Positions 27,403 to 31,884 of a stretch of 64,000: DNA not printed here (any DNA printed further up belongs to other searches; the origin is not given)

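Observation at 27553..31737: Signal-less 1394-aa fusion of a GT-B glycosyltransferase module with a NAGPA-type phosphodiester glycosidase module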

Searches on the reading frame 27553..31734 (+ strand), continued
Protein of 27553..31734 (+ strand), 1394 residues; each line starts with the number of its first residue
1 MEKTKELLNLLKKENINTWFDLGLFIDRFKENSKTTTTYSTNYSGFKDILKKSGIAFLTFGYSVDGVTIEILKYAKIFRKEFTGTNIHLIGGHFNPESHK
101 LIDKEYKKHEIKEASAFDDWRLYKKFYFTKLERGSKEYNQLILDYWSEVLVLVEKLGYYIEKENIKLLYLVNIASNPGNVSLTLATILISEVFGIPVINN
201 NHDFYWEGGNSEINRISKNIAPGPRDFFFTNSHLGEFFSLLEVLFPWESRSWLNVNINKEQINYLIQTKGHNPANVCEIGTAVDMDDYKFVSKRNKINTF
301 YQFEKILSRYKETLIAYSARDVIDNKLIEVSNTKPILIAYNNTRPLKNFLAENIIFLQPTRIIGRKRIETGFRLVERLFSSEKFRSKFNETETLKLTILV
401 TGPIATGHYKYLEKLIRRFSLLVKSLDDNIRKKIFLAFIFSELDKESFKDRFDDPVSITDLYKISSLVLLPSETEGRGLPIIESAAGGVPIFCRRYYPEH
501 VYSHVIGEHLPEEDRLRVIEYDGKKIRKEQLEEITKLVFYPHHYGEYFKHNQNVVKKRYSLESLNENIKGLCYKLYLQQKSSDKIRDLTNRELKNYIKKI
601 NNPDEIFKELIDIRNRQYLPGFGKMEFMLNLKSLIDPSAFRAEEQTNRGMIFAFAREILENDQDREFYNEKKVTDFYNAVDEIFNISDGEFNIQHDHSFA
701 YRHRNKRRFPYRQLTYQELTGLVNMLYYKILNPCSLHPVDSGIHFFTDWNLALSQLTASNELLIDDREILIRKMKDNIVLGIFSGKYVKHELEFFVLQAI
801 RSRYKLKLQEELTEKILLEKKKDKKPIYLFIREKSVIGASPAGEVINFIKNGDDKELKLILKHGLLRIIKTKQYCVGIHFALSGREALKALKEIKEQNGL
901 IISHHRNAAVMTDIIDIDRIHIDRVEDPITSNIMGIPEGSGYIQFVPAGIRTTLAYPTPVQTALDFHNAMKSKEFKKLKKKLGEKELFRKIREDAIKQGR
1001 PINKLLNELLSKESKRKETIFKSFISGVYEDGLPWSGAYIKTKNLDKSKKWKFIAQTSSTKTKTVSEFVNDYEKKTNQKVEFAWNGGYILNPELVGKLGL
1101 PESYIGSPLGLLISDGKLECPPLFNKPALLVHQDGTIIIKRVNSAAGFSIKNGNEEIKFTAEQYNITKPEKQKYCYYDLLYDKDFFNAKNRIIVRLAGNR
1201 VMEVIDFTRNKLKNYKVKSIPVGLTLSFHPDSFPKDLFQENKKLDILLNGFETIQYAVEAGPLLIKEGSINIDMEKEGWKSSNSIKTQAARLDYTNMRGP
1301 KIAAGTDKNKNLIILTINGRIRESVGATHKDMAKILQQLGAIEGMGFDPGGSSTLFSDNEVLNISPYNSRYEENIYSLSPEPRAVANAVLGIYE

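Call 10: find_encoding_contigs(protein=P0026, flank=10000, max_places=3)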
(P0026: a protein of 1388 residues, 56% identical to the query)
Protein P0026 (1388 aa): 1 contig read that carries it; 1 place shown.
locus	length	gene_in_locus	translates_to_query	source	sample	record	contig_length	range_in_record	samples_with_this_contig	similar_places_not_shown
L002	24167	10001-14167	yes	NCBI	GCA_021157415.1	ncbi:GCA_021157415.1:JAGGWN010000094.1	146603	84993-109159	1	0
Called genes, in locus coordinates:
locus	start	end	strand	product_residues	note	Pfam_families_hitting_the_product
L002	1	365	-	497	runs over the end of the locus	PF01943:Polysacc_synt, PF13440:Polysacc_synt_3 (faint)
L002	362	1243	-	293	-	PF01545:Cation_efflux, PF16916:ZT_dimer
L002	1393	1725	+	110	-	-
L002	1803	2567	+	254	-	PF00160:Pro_isomerase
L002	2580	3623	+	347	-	PF02912:Phe_tRNA-synt_N, PF01409:tRNA-synt_2d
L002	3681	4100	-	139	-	PF02566:OsmC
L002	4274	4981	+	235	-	PF00027:cNMP_binding, PF13545:HTH_Crp_2, PF00325:Crp (weak)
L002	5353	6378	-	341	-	PF05496:RuvB_N, PF13401:AAA_22 (faint), PF00004:AAA, PF07726:AAA_3 (faint), PF07728:AAA_5 (faint), PF17864:AAA_lid_4, PF05491:WHD_RuvB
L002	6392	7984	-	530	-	-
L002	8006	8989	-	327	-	PF02445:NadA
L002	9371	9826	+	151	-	PF02502:LacAB_rpiB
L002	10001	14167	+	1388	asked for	PF00534:Glycos_transf_1 (weak), PF09992:NAGPA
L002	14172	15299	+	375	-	PF04055:Radical_SAM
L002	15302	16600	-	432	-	PF00534:Glycos_transf_1, PF13692:Glyco_trans_1_4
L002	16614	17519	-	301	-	PF28533:DUF8429, PF28532:DUF8428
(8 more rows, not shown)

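Call 12: find_encoding_contigs(protein=P0049, flank=10000, max_places=2)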
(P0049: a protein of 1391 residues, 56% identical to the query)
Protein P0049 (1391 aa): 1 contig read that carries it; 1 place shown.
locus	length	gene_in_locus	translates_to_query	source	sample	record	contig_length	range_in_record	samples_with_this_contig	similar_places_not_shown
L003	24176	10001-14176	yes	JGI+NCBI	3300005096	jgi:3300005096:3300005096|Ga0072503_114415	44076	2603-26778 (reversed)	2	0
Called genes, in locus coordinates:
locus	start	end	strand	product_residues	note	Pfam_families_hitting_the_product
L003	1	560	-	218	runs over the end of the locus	PF09365:DUF2461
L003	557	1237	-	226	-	PF04256:DUF434, PF18481:DUF5616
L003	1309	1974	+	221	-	PF01128:IspD, PF12804:NTP_transf_3 (weak)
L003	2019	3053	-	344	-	PF13528:Glyco_trans_1_3 (faint), PF04101:Glyco_tran_28_C (weak)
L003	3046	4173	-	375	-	-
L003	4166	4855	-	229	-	PF04542:Sigma70_r2, PF08281:Sigma70_r4_2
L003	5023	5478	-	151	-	PF00583:Acetyltransf_1, PF13673:Acetyltransf_10, PF13508:Acetyltransf_7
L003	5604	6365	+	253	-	PF12729:4HB_MCP_1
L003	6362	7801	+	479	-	PF02386:TrkH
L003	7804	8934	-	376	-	PF04055:Radical_SAM, PF06969:HemN_C (weak)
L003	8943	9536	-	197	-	PF11845:Tll0287-like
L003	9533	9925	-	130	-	PF01503:PRA-PH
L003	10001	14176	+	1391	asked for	PF13692:Glyco_trans_1_4 (faint), PF00534:Glycos_transf_1 (weak), PF09992:NAGPA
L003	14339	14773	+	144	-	PF00011:HSP20, PF17886:ArsA_HSP20 (weak)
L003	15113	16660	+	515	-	PF01039:Carboxyl_trans, PF03255:ACCA (weak)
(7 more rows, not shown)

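Call 24: search_solved_structures(query=window:27553-31734:+, max_evalue=1, show_alignments=3)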
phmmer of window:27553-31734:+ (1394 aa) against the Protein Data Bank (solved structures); distinct sequences matched with E-value up to 1: 6.
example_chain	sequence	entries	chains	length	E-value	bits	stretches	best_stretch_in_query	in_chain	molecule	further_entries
5h3k_A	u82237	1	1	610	1.5e-06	29.5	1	1251-1370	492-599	Slr0280 protein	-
6pku_A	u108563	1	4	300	0.011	16.7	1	1263-1362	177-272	N-acetylglucosamine-1-phosphodiester alpha-N-acetylglucosaminidase (NAGPA)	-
6u11_A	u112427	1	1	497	0.016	16.2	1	1264-1366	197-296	EGF-like domain-containing protein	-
6pky_A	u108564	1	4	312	0.052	14.5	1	1263-1362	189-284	N-acetylglucosamine-1-phosphodiester alpha-N-acetylglucosaminidase (NAGPA)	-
5d00_A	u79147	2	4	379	0.14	13.1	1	457-494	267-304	N-acetyl-alpha-D-glucosaminyl L-malate synthase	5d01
6ozd_A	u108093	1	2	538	0.74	10.7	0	1298-1357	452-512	Putative exported protein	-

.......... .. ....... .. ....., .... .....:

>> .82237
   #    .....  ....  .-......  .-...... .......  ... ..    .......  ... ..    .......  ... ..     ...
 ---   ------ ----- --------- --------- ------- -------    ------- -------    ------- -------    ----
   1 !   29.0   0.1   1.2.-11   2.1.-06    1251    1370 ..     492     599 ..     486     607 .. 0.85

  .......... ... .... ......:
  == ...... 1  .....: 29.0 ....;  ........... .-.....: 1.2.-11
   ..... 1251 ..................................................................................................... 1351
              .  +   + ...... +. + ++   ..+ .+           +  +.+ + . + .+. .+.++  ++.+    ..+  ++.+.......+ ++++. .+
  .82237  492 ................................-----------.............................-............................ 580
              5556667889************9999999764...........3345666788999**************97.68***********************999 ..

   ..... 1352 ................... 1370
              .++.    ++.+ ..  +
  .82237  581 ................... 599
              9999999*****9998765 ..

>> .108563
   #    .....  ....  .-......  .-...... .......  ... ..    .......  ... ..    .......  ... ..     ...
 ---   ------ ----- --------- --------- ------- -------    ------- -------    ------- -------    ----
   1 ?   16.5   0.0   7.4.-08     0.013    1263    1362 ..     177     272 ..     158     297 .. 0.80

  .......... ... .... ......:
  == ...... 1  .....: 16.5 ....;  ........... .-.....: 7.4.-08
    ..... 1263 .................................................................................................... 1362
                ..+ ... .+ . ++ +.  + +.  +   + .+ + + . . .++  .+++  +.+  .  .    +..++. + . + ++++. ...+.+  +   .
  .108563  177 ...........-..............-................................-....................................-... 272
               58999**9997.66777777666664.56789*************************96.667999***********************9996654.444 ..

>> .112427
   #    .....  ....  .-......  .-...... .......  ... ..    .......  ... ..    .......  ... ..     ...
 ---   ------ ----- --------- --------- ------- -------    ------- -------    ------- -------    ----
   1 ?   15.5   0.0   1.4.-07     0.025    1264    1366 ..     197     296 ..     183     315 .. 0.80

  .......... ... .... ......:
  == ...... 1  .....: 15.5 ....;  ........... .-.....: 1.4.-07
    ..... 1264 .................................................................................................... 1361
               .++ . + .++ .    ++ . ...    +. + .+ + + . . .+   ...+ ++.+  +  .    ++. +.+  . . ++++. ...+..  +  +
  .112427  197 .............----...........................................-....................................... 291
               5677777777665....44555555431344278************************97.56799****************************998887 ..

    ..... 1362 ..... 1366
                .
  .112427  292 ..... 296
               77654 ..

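Call 83: search_protein_families(library=padloc, proteins=[window:27553-31734:+], max_evalue=0.01)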
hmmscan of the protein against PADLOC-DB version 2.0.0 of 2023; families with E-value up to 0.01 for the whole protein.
window:27553-31734:+ (1394 aa): 0 families
